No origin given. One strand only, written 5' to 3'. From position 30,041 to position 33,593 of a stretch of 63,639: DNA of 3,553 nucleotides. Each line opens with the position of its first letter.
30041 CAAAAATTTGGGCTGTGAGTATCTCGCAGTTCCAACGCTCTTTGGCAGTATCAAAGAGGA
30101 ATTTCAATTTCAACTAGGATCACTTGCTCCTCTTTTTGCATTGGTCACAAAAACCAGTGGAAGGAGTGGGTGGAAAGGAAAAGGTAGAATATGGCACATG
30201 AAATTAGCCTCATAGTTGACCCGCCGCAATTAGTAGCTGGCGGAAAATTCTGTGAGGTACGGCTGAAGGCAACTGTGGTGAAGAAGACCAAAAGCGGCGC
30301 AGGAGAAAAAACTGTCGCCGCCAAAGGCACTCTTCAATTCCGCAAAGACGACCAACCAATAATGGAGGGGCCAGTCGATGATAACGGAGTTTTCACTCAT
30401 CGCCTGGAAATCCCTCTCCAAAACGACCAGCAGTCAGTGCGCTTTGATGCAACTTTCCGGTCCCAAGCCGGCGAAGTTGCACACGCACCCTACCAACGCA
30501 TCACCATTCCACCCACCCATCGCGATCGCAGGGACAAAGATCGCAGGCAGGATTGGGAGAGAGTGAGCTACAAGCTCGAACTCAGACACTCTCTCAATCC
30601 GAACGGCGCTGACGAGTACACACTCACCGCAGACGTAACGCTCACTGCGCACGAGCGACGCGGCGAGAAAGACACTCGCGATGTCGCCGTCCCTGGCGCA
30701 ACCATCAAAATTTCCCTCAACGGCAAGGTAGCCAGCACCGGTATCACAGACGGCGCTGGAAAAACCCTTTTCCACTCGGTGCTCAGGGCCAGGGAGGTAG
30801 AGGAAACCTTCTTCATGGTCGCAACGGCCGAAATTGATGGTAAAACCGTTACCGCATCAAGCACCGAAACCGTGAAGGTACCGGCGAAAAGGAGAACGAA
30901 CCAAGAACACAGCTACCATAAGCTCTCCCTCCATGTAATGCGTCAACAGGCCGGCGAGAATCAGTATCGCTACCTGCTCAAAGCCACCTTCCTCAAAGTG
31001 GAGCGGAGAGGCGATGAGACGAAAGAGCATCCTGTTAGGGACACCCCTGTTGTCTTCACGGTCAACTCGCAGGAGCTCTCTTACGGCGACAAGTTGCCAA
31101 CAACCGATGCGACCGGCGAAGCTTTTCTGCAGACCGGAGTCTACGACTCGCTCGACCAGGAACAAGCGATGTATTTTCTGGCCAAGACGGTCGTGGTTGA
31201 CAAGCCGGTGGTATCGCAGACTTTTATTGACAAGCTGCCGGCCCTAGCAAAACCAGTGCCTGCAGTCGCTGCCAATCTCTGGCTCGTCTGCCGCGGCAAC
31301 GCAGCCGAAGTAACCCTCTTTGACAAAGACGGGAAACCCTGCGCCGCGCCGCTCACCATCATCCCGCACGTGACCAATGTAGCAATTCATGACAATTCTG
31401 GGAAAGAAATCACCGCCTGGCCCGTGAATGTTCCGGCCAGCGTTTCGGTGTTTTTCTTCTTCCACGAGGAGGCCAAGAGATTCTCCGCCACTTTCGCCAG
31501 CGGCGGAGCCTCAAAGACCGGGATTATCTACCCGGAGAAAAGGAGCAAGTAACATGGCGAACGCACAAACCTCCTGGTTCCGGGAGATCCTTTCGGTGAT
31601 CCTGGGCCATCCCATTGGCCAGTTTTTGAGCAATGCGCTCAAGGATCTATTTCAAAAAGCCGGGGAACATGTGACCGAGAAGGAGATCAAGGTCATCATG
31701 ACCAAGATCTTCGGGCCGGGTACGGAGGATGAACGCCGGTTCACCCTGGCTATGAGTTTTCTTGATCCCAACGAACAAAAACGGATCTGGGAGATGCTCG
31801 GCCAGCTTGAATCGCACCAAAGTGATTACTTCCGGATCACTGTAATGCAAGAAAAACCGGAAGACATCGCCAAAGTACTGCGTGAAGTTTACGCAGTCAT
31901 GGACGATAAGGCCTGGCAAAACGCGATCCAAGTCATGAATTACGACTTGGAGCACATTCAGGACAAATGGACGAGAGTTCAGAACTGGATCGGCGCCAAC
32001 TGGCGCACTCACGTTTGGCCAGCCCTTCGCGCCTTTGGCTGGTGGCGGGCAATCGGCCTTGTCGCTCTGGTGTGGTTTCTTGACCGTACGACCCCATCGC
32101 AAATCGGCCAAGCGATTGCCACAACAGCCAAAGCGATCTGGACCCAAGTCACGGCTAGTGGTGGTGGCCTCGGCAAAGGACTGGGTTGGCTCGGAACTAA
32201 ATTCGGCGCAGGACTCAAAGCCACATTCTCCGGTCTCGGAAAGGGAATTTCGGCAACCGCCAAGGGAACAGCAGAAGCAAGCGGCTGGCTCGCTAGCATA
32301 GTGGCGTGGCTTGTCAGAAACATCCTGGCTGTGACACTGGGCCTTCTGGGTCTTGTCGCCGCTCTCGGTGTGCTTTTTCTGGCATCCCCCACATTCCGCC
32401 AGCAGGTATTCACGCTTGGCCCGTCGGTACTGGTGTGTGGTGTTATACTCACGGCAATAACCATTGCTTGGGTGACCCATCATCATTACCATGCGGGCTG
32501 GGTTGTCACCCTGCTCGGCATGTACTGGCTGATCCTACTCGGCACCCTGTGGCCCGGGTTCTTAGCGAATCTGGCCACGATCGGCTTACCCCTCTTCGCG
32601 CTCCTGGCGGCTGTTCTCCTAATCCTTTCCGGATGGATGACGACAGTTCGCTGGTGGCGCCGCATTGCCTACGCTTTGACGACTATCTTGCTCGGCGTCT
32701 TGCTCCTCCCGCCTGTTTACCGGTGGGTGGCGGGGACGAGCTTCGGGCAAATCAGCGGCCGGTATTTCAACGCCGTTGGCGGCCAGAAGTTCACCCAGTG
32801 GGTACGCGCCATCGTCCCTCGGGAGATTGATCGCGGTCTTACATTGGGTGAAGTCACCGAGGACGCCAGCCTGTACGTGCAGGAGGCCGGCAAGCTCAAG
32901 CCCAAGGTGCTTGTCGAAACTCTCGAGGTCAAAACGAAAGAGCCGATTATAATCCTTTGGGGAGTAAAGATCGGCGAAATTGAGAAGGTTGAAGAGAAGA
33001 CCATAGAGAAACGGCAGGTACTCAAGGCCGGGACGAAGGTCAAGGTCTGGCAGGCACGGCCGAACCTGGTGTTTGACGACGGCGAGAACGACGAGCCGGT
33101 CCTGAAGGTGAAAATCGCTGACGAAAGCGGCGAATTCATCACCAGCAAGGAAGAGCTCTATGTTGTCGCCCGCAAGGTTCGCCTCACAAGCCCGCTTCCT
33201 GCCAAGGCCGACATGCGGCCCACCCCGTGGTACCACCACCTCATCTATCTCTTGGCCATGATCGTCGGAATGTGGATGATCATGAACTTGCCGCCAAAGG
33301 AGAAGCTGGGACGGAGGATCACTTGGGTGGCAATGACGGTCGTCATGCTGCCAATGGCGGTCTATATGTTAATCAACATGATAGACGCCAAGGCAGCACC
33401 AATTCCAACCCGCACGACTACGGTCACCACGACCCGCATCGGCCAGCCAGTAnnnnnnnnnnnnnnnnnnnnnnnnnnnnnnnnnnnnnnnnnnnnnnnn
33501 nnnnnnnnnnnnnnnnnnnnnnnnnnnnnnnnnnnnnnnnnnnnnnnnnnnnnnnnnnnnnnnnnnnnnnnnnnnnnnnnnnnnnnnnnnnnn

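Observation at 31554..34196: Polytopic membrane protein carrying a tethered lytic transglycosylase beside the pilin array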

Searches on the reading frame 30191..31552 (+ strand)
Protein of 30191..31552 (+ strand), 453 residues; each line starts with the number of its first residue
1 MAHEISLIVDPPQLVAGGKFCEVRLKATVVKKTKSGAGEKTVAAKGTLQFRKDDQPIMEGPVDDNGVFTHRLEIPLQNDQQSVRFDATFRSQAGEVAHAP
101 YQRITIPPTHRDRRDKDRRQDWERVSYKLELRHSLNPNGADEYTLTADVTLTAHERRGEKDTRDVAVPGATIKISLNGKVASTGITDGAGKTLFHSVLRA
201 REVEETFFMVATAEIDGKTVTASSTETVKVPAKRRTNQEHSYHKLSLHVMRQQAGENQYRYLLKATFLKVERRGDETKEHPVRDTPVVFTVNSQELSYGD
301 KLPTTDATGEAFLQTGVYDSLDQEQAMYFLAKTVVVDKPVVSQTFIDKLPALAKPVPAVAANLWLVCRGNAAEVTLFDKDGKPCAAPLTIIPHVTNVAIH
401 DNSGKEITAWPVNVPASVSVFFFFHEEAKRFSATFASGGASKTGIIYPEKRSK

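Call 3: search_protein_families(library=pfam, proteins=[window:30191-31552:+], max_evalue=0.01)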
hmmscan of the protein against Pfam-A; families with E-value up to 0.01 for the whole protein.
window:30191-31552:+ (453 aa): 0 families

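Call 10: search_protein_families(library=phrogs, proteins=[window:30191-31552:+], max_evalue=0.1)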
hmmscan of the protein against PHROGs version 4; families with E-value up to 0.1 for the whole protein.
window:30191-31552:+ (453 aa): 0 families

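Call 11: search_protein_families(library=ncbifam, proteins=[window:30191-31552:+], max_evalue=0.1)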
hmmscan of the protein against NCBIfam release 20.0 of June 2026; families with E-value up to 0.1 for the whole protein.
window:30191-31552:+ (453 aa): 1 family
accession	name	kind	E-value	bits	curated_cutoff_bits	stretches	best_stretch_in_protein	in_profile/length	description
NF033138.2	RND-peri-MexC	equivalog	0.027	13.6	625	1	138-182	234-278/375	MexC family multidrug efflux RND transporter periplasmic adaptor subunit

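Call 90: search_solved_structures(query=window:30191-31552:+, max_evalue=10, show_alignments=0)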
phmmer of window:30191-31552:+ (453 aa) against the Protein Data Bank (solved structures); distinct sequences matched with E-value up to 10: 0.

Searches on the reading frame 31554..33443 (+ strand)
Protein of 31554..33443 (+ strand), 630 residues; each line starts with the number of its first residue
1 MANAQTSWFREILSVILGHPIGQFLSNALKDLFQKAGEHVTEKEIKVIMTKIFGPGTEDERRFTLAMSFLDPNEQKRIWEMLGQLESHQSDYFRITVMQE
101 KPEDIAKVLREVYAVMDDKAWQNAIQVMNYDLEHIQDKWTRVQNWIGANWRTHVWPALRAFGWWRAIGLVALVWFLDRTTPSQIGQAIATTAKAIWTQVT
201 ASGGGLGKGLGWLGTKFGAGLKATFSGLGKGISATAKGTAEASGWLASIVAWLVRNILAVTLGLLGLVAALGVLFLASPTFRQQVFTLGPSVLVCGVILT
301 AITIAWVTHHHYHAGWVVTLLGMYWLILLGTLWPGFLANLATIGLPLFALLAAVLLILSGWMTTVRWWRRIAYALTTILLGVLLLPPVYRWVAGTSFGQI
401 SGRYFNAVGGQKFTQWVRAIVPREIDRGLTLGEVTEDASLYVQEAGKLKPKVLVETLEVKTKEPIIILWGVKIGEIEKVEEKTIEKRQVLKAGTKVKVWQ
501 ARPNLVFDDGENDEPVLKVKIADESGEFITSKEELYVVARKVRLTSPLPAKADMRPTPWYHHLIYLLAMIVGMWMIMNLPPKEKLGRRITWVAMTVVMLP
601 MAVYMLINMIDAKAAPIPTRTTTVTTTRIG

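Call 106: search_dna_similar(query=window:31554-33443:+, collection=plasmids, mode=protein, max_evalue=1, max_rows=15)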
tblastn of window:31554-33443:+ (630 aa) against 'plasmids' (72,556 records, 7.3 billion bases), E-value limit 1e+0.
No match.

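Call 107: search_dna_similar(query=window:31554-33443:+, collection=phages, mode=protein, max_evalue=1, max_rows=15)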
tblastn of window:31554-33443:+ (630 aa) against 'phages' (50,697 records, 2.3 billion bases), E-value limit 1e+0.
No match.
